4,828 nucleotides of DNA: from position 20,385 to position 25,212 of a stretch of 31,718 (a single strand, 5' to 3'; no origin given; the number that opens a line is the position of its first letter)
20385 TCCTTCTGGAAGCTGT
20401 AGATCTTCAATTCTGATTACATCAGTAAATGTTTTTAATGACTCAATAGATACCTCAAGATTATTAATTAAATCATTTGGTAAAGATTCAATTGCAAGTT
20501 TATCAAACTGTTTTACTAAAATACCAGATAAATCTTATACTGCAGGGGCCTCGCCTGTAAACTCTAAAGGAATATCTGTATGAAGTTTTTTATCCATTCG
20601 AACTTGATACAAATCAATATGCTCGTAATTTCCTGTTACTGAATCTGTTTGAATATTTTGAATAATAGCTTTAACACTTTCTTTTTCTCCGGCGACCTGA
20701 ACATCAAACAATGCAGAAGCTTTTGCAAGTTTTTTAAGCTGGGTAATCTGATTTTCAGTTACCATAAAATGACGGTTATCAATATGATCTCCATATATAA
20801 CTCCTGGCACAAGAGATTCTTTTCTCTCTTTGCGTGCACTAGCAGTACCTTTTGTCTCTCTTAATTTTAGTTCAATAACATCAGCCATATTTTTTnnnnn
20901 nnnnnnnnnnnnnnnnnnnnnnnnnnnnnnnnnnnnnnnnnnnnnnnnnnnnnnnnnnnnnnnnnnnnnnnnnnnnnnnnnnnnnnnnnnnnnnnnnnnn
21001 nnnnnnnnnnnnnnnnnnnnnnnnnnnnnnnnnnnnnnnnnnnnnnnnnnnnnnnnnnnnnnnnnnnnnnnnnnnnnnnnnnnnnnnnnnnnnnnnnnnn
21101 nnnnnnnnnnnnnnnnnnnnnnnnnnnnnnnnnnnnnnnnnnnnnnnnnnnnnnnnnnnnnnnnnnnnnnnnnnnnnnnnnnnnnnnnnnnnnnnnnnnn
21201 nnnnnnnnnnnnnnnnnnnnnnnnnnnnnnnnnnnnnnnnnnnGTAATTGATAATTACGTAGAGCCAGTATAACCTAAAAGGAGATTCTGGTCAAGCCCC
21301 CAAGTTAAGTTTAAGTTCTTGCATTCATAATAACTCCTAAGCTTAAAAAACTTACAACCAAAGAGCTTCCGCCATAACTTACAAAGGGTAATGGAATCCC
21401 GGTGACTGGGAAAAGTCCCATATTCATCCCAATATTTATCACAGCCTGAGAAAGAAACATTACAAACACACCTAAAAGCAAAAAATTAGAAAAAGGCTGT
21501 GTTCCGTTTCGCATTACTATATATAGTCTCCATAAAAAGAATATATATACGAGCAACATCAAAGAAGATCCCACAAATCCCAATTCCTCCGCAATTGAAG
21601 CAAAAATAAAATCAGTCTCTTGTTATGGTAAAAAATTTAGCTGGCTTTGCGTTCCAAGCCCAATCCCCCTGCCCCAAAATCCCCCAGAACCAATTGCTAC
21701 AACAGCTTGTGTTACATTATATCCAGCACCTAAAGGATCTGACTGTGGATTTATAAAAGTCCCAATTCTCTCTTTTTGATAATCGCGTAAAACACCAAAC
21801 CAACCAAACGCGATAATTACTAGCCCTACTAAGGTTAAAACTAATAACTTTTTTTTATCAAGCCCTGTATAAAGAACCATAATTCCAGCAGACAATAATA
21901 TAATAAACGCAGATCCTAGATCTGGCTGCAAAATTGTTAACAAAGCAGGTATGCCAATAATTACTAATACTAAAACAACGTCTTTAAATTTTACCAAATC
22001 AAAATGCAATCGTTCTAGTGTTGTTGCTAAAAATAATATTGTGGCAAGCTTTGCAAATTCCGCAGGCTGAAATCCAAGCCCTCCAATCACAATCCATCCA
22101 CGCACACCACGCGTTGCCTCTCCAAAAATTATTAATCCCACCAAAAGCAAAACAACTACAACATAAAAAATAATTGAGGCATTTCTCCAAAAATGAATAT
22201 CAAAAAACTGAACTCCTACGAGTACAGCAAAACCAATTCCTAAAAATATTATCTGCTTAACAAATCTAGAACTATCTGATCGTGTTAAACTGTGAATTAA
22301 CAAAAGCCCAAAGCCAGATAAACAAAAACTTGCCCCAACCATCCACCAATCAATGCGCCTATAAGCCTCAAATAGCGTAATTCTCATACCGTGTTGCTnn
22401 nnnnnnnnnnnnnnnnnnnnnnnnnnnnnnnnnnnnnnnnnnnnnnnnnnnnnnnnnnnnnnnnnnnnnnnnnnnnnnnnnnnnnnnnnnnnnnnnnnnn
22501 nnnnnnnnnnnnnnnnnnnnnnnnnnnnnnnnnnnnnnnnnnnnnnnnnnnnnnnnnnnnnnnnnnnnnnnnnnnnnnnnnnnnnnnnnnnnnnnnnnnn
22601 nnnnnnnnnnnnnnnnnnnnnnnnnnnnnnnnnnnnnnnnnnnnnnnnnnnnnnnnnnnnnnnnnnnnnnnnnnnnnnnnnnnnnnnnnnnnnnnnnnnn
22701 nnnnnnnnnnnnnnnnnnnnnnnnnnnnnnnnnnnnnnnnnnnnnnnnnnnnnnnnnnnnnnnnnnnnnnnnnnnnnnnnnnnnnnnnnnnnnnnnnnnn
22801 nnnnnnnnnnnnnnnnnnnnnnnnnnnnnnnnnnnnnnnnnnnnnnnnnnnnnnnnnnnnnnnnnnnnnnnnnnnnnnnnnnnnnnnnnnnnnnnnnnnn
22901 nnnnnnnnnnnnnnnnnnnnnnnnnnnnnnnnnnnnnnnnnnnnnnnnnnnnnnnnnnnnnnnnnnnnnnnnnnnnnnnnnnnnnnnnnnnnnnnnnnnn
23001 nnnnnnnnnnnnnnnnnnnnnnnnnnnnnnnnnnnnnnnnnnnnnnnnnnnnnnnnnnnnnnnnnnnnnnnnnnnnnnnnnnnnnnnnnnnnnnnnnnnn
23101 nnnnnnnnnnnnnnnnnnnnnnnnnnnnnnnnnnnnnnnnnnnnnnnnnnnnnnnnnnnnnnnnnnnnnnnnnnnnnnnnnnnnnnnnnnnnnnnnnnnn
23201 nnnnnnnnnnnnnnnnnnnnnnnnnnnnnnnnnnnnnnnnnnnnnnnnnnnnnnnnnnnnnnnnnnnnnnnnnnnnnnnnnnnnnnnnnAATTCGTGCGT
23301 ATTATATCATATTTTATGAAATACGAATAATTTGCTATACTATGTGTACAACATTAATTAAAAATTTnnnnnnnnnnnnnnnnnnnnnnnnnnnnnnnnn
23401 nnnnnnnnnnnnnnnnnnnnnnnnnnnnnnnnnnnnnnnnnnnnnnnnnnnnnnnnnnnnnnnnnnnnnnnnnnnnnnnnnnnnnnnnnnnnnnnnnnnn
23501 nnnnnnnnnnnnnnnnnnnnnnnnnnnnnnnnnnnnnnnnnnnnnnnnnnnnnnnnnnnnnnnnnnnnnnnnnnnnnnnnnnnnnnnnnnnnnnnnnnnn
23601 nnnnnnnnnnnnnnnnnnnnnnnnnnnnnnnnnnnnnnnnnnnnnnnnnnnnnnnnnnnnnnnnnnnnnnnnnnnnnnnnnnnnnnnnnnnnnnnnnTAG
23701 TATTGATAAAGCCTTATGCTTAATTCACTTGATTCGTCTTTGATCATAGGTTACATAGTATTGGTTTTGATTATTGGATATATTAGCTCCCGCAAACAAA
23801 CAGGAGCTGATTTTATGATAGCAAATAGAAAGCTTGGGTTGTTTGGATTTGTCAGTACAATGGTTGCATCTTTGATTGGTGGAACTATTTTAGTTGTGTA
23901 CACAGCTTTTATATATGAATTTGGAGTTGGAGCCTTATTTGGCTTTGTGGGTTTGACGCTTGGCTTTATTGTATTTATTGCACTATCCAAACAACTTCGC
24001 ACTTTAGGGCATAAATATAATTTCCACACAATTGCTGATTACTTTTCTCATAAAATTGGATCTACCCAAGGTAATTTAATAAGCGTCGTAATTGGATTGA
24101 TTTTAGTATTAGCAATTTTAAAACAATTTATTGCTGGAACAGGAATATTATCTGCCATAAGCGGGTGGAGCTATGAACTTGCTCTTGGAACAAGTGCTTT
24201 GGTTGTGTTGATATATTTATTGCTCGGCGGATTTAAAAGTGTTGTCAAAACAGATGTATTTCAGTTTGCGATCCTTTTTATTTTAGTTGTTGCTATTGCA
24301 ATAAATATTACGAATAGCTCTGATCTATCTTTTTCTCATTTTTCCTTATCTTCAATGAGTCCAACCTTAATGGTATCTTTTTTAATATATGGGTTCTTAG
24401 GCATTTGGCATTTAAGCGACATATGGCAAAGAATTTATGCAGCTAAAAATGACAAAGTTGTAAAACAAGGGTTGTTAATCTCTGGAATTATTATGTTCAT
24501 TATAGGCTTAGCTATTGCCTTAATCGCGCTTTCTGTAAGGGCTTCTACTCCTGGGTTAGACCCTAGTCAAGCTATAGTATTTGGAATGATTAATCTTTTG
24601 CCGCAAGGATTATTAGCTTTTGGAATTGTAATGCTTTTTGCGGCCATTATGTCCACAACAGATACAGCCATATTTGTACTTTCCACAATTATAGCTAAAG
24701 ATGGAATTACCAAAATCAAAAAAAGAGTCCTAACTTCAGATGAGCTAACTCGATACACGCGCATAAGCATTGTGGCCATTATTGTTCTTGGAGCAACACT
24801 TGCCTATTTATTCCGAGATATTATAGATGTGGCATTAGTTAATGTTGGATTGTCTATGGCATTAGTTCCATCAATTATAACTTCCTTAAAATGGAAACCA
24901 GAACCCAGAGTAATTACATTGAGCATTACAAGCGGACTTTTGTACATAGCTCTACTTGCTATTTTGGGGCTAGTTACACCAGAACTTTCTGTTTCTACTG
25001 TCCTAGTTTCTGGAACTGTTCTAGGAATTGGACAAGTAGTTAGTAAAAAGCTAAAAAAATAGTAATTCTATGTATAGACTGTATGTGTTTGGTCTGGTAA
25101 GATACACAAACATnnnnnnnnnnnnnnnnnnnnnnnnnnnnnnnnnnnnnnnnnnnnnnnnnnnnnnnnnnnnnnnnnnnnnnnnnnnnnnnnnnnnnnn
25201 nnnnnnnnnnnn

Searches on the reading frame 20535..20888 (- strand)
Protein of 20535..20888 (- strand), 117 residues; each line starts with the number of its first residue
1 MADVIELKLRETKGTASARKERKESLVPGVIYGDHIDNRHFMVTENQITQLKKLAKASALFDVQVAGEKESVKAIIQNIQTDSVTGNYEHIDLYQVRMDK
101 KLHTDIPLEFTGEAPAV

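Call 74: search_protein_families(library=pfam, proteins=[window:20535-20888:-], max_evalue=0.001)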
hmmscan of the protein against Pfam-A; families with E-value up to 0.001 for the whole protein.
window:20535-20888:- (117 aa): 1 family
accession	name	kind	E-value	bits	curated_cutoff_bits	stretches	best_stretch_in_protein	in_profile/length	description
PF01386.24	Ribosomal_L25p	-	1.6e-18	67.4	23.6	1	6-93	2-82/82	Ribosomal L25p family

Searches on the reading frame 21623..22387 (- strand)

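Call 74: search_protein_families(library=pfam, proteins=[window:21623-22387:-], max_evalue=0.001)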
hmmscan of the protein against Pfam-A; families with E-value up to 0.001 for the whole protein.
window:21623-22387:- (254 aa): 1 family
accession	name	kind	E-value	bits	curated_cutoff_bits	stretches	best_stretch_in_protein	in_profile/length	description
PF01098.24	FTSW_RODA_SPOVE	-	4.9e-51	174.2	26.4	1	29-254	17-248/356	Cell cycle protein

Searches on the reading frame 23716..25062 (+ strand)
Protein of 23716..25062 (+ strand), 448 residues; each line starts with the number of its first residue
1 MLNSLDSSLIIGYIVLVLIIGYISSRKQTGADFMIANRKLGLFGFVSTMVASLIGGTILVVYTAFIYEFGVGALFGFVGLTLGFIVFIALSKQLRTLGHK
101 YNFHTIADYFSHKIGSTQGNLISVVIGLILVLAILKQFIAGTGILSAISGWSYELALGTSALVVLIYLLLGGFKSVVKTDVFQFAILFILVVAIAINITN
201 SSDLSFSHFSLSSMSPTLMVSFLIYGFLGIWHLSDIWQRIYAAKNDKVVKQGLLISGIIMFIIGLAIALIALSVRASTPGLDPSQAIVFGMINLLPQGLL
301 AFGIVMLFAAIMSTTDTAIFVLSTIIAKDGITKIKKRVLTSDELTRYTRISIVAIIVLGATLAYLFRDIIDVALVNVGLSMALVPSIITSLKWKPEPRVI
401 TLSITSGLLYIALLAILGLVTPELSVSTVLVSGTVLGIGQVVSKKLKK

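Call 74: search_protein_families(library=pfam, proteins=[window:23716-25062:+], max_evalue=0.001)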
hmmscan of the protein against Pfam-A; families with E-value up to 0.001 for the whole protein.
window:23716-25062:+ (448 aa): 1 family
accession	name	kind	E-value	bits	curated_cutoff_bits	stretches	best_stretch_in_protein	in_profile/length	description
PF00474.23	SSF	-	8.8e-22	78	22.8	1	33-394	1-392/406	Sodium:solute symporter family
